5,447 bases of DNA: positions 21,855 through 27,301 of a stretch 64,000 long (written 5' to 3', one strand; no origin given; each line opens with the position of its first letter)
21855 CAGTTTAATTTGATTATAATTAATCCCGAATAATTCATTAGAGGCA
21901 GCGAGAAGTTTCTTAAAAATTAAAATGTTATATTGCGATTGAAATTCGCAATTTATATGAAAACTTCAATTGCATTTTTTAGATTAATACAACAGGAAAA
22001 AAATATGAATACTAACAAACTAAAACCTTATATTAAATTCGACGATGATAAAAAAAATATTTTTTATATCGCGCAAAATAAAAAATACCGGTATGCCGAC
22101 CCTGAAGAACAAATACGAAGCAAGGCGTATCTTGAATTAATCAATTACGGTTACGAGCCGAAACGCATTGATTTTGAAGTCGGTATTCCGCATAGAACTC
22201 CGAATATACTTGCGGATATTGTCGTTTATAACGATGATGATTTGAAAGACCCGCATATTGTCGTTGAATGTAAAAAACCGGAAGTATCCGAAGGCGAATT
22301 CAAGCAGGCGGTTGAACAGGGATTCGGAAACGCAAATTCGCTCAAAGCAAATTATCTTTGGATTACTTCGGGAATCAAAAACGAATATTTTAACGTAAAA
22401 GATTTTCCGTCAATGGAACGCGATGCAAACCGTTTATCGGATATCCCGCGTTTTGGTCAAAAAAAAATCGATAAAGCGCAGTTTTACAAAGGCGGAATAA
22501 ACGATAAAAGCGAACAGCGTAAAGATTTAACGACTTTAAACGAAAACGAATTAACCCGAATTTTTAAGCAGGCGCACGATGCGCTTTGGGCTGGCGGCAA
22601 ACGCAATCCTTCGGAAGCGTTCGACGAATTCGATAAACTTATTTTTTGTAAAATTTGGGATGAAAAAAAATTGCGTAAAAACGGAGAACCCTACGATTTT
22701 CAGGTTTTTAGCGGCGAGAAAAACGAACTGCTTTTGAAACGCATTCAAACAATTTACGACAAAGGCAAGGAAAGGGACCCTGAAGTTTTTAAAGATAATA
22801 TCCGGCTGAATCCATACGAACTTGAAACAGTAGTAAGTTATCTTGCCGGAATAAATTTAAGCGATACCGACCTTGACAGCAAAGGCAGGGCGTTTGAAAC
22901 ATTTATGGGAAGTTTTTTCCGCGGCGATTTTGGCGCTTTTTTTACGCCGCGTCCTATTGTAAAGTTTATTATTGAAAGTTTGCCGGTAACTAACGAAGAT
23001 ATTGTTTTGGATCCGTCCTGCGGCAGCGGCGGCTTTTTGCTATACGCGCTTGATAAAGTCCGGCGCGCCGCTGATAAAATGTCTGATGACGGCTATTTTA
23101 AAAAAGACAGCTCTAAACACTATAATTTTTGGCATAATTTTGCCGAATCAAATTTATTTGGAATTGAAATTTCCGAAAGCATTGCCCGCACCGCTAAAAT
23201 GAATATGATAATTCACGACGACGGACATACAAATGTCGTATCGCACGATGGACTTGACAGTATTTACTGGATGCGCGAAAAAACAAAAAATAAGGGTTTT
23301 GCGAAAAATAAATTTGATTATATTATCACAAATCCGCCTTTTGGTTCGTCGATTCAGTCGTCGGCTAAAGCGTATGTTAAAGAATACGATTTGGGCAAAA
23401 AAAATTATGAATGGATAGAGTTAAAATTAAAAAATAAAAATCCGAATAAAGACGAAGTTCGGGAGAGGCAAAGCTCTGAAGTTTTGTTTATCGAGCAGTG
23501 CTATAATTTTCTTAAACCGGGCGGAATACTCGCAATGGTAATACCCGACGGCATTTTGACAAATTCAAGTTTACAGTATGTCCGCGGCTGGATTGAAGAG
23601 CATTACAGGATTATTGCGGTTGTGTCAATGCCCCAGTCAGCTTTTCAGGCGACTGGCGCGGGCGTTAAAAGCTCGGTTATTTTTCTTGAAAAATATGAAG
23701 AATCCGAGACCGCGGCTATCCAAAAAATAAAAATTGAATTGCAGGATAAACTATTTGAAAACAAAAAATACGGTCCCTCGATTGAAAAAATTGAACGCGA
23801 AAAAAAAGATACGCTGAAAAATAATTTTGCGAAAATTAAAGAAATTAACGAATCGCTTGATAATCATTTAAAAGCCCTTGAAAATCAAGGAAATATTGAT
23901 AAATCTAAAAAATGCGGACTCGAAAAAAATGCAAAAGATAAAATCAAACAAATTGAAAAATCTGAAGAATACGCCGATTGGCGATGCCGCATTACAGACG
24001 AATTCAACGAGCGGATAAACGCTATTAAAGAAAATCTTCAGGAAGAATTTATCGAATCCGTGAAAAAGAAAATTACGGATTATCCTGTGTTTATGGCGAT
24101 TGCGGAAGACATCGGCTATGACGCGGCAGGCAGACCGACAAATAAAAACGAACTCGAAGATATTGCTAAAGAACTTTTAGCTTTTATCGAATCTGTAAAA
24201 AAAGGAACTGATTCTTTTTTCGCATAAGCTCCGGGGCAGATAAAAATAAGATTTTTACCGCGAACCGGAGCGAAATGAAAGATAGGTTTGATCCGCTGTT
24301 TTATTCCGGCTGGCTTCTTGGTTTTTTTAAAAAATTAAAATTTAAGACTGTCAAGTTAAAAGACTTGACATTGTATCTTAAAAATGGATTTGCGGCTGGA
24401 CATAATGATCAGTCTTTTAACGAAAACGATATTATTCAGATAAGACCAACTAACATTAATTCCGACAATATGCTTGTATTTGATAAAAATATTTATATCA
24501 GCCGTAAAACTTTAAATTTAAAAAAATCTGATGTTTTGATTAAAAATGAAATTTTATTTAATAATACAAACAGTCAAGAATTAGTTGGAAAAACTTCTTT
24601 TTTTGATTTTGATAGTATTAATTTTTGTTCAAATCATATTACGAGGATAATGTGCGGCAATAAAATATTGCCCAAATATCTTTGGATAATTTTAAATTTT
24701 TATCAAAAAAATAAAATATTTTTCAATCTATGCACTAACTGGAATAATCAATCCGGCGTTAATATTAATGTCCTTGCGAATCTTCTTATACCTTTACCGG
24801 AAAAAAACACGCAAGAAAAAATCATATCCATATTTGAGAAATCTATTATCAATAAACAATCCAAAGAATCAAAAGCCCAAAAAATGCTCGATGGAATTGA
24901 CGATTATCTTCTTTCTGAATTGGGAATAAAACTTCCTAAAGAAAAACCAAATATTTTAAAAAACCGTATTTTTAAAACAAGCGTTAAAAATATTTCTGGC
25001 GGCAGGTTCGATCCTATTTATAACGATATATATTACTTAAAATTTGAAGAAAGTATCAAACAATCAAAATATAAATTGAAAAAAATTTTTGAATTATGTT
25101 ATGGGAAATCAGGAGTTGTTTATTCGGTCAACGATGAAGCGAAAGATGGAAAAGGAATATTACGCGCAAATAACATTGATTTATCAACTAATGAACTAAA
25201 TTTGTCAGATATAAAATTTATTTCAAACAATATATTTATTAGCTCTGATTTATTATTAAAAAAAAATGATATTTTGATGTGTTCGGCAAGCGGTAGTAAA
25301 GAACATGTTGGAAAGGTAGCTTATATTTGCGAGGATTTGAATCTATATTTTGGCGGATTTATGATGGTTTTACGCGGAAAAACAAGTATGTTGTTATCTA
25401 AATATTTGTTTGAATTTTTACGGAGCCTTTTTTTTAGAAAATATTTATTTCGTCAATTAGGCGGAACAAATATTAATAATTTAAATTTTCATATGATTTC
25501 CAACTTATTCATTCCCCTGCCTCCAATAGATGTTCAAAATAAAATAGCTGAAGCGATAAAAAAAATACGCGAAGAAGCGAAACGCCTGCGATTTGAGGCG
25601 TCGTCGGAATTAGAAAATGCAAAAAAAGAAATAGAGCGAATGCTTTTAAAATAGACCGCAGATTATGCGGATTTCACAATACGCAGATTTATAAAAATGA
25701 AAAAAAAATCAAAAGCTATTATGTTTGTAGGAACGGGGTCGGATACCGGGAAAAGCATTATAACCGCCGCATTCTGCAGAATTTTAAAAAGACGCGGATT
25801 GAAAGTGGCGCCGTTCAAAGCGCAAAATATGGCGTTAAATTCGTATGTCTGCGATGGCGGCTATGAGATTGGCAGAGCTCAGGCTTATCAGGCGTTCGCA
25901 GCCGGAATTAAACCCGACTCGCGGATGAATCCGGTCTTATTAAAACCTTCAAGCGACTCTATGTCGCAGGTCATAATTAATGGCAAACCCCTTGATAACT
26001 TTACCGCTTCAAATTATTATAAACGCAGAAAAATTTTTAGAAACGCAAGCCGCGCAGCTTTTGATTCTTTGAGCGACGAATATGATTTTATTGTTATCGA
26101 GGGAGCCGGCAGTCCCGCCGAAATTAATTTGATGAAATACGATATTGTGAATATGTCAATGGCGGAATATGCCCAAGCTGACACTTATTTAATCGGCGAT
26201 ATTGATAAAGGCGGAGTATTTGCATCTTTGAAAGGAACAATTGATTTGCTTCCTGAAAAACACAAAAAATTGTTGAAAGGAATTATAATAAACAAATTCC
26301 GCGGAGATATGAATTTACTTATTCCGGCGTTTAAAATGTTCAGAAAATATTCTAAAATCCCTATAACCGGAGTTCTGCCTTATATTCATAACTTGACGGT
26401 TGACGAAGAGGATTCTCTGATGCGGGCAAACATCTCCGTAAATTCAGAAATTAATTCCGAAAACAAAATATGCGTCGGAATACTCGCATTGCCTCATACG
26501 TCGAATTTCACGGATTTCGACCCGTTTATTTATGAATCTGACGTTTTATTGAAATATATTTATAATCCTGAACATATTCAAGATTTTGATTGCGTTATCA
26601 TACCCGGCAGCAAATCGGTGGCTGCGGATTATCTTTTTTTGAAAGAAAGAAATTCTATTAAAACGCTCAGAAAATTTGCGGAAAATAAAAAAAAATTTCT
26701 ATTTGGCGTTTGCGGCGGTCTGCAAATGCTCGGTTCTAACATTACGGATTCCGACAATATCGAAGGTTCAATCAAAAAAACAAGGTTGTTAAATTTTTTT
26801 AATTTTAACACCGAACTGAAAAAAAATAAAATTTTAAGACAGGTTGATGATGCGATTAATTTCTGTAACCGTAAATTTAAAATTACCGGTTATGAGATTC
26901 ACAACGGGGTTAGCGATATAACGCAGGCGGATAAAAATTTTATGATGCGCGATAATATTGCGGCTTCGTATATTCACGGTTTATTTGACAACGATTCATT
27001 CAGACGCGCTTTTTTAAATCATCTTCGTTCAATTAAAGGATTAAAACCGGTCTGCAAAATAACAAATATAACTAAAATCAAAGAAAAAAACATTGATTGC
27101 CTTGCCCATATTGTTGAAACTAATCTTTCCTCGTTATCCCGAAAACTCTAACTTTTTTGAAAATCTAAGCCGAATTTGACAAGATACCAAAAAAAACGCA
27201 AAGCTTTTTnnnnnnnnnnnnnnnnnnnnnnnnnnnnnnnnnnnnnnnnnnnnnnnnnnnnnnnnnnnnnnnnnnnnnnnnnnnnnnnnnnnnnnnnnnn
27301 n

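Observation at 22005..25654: BcgI-like R-M: nuclease-methyltransferase fusion with a separate two-TRD S subunit and no HsdR, plus an unusual 170-aa coiled-coil tail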

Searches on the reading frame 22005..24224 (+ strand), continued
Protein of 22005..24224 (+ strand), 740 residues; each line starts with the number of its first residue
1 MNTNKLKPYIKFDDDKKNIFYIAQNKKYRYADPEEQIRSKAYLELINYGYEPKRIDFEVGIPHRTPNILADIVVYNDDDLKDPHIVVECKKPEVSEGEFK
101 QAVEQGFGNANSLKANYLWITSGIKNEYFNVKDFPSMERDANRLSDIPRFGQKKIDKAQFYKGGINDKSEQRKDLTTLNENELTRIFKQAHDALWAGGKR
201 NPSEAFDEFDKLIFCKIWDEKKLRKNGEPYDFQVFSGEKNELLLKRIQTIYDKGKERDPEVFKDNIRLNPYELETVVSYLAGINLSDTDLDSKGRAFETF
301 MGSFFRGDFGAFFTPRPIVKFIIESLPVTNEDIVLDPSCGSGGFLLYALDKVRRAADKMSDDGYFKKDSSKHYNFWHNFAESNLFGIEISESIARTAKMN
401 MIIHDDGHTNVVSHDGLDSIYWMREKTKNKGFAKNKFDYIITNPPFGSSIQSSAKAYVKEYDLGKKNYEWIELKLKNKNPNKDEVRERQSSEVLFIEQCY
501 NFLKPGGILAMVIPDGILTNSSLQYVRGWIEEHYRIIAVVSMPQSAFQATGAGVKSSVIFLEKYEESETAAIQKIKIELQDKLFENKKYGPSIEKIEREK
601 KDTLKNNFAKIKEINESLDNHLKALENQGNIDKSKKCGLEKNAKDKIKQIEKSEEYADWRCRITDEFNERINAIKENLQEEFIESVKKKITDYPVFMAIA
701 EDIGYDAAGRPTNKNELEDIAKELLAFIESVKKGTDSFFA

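Call 56: search_protein_families(library=padloc, proteins=[L010:13641-15128:+, L015:13617-15167:+, L004:13668-15227:+], max_evalue=0.01)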
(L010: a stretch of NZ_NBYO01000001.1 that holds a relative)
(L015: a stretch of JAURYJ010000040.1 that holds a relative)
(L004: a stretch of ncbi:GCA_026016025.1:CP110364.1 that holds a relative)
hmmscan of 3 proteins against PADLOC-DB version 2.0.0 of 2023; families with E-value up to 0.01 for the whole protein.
L010:13641-15128:+ (496 aa): 2 families
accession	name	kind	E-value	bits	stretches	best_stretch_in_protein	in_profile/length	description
PDLC01821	CARF2--CARF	-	3.5e-06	24.8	1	345-438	48-141/203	-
PDLC00733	Effector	-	0.00036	17.5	1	319-437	214-328/388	TIR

L015:13617-15167:+ (517 aa): 1 family
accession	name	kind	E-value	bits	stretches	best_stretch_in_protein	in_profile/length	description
PDLC00733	Effector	-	8.8e-05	19.5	1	404-455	277-328/388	TIR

L004:13668-15227:+ (520 aa): 3 families
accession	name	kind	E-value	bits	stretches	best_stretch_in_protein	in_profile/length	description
PDLC01821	CARF2--CARF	-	0.0001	20.1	1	365-444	53-134/203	-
PDLC02811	DpdB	-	0.0029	14.5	0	37-79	50-92/370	DpdB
PDLC00733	Effector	-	0.0043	13.9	1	402-452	278-328/388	TIR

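Call 60: search_dna_similar(query=window:22005-24224:+, collection=plasmids, mode=protein, max_evalue=1e-30, max_rows=15)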
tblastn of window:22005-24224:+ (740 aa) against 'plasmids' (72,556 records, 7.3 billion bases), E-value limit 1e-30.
Records with a match: 25; places in all: 25; records where one place covers at least 80% of the query: 0.
Best place of each record, by identity: 60-80% 1; <60% 24.
By first word of the organism name: Trichormus 2; Leisingera 1; Collinsella 1; Paenarthrobacter 1; Tessaracoccus 1; Chondrinema 1; Flammeovirga 1; Skermanella 1; Picosynechococcus 1; Klebsiella 1; and 14 more.
By predicted mobility (MOB-suite, as given by PLSDB): non-mobilizable 15; mobilizable 6; conjugative 4.
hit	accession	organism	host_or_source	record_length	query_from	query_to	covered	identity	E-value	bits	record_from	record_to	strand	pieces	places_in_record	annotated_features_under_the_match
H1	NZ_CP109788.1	Leisingera thetidis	-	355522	110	485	51%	64.1%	2e-153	501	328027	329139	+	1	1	N-6 DNA methylase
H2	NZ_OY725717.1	Collinsella aerofaciens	-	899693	24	572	74%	33.5%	2e-82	294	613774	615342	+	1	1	N-6 DNA methylase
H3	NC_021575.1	Trichormus variabilis ATCC 29413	-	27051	6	579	78%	29.6%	1e-59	226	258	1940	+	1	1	N-6 DNA methylase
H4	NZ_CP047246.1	Trichormus variabilis 0441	cell culture,thermal spring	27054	6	579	78%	29.6%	1e-59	226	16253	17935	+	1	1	N-6 DNA methylase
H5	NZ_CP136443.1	Paenarthrobacter sp. AT5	atrazine-producing pesticide factory ...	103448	33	563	72%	31.8%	7e-68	251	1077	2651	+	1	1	N-6 DNA methylase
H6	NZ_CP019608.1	Tessaracoccus flavescens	mono isolate,marine sediment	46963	29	568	73%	30.6%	3e-63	237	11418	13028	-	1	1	N-6 DNA methylase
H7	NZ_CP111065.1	Chondrinema litorale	Seaweed,red alga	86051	27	573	74%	30.0%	5e-55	213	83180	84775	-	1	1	N-6 DNA methylase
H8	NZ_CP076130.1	Flammeovirga kamogawensis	single bacterial isolate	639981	33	569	73%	30.0%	9e-56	215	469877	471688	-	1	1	N-6 DNA methylase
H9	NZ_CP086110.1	Skermanella mucosa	single cell,crude oil contaminated ...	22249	25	568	74%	29.2%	1e-59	226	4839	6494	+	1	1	N-6 DNA methylase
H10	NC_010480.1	Picosynechococcus sp. PCC 7002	-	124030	7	571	76%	28.0%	2e-42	174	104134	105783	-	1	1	N-6 DNA methylase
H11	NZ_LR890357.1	Klebsiella pneumoniae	Homo sapiens,urine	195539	33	607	78%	26.7%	5e-42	173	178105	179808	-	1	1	N-6 DNA methylase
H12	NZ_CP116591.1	Aerococcus urinaeequi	Bos taurus,whole organism,fecal sample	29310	29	563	72%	28.3%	2e-34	149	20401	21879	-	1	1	N-6 DNA methylase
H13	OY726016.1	Phocaeicola massiliensis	-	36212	68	563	64%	31.9%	3e-51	229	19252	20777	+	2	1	record has no annotation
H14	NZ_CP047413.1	Ligilactobacillus salivarius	Equus caballus,Isolated and purified ...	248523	33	575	73%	27.1%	5e-32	142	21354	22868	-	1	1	N-6 DNA methylase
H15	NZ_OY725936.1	Bacteroides finegoldii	-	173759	165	582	56%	34.2%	2e-57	220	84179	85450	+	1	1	N-6 DNA methylase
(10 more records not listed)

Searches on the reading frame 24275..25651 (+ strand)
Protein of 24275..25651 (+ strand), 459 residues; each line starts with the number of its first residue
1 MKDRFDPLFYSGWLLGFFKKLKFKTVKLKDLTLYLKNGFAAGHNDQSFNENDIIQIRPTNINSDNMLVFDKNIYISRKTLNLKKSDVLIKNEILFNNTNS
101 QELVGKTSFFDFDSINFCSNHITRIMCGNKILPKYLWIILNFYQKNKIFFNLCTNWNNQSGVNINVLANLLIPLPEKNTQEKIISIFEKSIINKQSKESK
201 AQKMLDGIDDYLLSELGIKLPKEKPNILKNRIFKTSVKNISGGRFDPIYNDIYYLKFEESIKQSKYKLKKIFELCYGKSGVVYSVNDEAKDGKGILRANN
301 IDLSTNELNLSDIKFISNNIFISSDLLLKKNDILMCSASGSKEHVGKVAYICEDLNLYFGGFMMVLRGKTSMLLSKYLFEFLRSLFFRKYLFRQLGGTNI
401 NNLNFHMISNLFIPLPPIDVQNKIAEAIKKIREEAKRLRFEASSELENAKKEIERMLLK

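Call 3: search_protein_families(library=pfam, proteins=[window:24275-25651:+], max_evalue=0.01)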
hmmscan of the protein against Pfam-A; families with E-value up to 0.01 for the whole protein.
window:24275-25651:+ (459 aa): 1 family
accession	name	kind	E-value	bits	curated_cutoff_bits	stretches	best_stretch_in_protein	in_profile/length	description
PF01420.25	Methylase_S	-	8.8e-19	68.8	22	2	265-433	6-154/168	Type I restriction modification DNA specificity domain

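Call 4: search_protein_families(library=ncbifam, proteins=[window:24275-25651:+], max_evalue=0.01)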
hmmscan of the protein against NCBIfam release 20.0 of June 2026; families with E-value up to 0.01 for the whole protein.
window:24275-25651:+ (459 aa): 2 families
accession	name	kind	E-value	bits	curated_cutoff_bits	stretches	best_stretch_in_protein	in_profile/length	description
NF047740.1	antiphage_MADS5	equivalog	1.3e-23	83.6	400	2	165-448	176-458/461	methylation-associated defense system restriction endonuclease subunit S MAD5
NF007278.0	PRK09737.1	equivalog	1.1e-20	73.8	662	2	282-427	30-170/461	type I restriction-modification system specificity subunit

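Call 5: search_protein_families(library=padloc, proteins=[window:24275-25651:+], max_evalue=0.01)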
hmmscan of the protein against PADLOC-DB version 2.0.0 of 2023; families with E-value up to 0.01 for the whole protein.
window:24275-25651:+ (459 aa): 99 families (the best 25 are shown)
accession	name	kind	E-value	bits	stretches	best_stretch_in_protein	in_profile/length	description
PDLC03148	Specificity_I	-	1.2e-42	144.3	2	118-459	120-450/453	Type I specificity subunit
PDLC03107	Specificity_I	-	3.8e-41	139.5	2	263-439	192-370/392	Type I specificity subunit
PDLC03100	Specificity_I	-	2.5e-40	137.1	2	262-443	192-374/392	Type I specificity subunit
PDLC03072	Specificity_I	-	2e-39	133.9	2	279-447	251-419/448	Type I specificity subunit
PDLC04137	mad5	-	4.7e-34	116.2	2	271-456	8-183/392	mads_5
PDLC03105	Specificity_I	-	2.7e-30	104.2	2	267-447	239-417/448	Type I specificity subunit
PDLC03119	Specificity_I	-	3.1e-30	103.4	2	270-431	202-363/393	Type I specificity subunit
PDLC03087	Specificity_I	-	5.7e-28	96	2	255-433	4-182/418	Type I specificity subunit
PDLC03169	Specificity_I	-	7e-28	96.2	2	263-427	218-381/461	Type I specificity subunit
PDLC03179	Specificity_I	-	3.2e-27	93.7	2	267-441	398-568/589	Type I specificity subunit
PDLC03109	Specificity_I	-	1.1e-26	91.5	2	280-430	29-188/591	Type I specificity subunit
PDLC03189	Specificity_I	-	3.1e-26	90.3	2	267-449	228-401/459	Type I specificity subunit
PDLC03086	Specificity_I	-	2.2e-25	87.5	2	290-434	35-176/458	Type I specificity subunit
PDLC03127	Specificity_I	-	5.4e-25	86.2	2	296-438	285-426/571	Type I specificity subunit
PDLC03073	Specificity_I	-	1.7e-24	84.8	2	266-434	18-186/437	Type I specificity subunit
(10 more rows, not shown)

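Call 14: search_solved_structures(query=window:24275-25651:+, max_evalue=0.001)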
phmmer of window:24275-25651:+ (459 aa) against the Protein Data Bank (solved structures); distinct sequences matched with E-value up to 0.001: 4.
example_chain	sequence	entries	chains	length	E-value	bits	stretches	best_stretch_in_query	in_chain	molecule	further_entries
2y7c_A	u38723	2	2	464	1e-15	60.9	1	289-442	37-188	TYPE-1 RESTRICTION ENZYME ECOKI SPECIFICITY PROTEIN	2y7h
5ybb_D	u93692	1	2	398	4e-11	45.8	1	342-447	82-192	Restriction endonuclease S subunits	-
3okg_A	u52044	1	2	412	4.5e-11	45.6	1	342-447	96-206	Restriction endonuclease S subunits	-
1yf2_A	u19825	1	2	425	5.6e-10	42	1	384-458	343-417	Type I restriction-modification enzyme, S subunit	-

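Call 58: search_solved_structures(query=window:24275-25651:+, max_evalue=1, show_alignments=1)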
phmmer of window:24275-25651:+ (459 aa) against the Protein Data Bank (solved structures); distinct sequences matched with E-value up to 1: 5.
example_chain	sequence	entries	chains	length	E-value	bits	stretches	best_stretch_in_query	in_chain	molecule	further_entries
2y7c_A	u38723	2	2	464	1e-15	60.9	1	289-442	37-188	TYPE-1 RESTRICTION ENZYME ECOKI SPECIFICITY PROTEIN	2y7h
5ybb_D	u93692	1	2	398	4e-11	45.8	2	342-447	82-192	Restriction endonuclease S subunits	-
3okg_A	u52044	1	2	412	4.5e-11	45.6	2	342-447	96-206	Restriction endonuclease S subunits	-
1yf2_A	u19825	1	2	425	5.6e-10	42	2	384-458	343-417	Type I restriction-modification enzyme, S subunit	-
5izs_A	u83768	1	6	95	0.92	11.6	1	420-453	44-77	Designed protein 5L6HC3_1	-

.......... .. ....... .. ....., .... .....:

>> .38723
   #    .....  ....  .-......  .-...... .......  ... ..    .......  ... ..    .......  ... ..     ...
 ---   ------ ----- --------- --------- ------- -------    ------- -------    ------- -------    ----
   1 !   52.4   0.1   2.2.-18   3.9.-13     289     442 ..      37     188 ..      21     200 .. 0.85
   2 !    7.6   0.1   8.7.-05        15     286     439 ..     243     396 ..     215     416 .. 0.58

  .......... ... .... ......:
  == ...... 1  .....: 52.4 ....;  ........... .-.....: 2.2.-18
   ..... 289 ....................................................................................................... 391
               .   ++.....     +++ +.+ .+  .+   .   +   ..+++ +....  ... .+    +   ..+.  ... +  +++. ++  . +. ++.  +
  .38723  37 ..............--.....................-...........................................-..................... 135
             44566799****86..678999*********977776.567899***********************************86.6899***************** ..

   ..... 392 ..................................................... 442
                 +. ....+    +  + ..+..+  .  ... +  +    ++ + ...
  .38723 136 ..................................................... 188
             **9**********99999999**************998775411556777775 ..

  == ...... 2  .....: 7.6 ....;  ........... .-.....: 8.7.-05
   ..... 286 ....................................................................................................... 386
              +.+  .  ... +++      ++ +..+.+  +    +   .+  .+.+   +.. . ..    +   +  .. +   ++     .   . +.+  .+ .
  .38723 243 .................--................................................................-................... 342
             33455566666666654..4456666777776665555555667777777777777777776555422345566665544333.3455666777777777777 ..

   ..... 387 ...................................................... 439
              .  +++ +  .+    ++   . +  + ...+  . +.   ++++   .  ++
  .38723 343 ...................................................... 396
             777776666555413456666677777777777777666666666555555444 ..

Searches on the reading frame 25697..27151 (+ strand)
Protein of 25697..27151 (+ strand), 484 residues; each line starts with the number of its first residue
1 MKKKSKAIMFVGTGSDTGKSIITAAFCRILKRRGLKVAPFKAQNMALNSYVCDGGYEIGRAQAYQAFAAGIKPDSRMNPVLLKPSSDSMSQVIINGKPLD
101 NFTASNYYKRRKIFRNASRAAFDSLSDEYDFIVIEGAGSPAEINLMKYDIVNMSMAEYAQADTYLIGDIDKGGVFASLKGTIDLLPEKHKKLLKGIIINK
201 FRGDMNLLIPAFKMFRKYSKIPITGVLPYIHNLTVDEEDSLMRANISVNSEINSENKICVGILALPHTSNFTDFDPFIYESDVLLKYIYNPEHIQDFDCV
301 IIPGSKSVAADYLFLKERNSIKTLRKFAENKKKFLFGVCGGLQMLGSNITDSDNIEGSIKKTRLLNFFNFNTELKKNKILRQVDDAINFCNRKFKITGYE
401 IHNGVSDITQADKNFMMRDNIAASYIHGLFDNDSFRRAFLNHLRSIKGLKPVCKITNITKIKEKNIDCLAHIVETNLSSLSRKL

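Call 10: search_protein_families(library=pfam, proteins=[window:25697-27151:+], max_evalue=0.001)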
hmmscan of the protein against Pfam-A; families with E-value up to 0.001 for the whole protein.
window:25697-27151:+ (484 aa): 4 families
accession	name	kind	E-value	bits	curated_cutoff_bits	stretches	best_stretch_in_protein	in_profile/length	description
PF07685.20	GATase_3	-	1.3e-38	133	27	1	260-434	2-195/196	CobB/CobQ-like glutamine amidotransferase domain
PF01656.29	CbiA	-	2.5e-19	69.9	25.4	1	8-233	1-115/125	CobQ/CobB/MinD/ParA nucleotide binding domain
PF13500.12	AAA_26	-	3.4e-15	56.9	27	1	7-234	2-195/198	AAA domain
PF01174.25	SNO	-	2.1e-08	34.7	27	1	286-390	23-116/188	SNO glutamine amidotransferase family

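Call 53: search_protein_families(library=padloc, proteins=[window:25697-27151:+], max_evalue=0.001)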
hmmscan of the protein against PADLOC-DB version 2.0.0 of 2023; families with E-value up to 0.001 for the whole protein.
window:25697-27151:+ (484 aa): 0 families
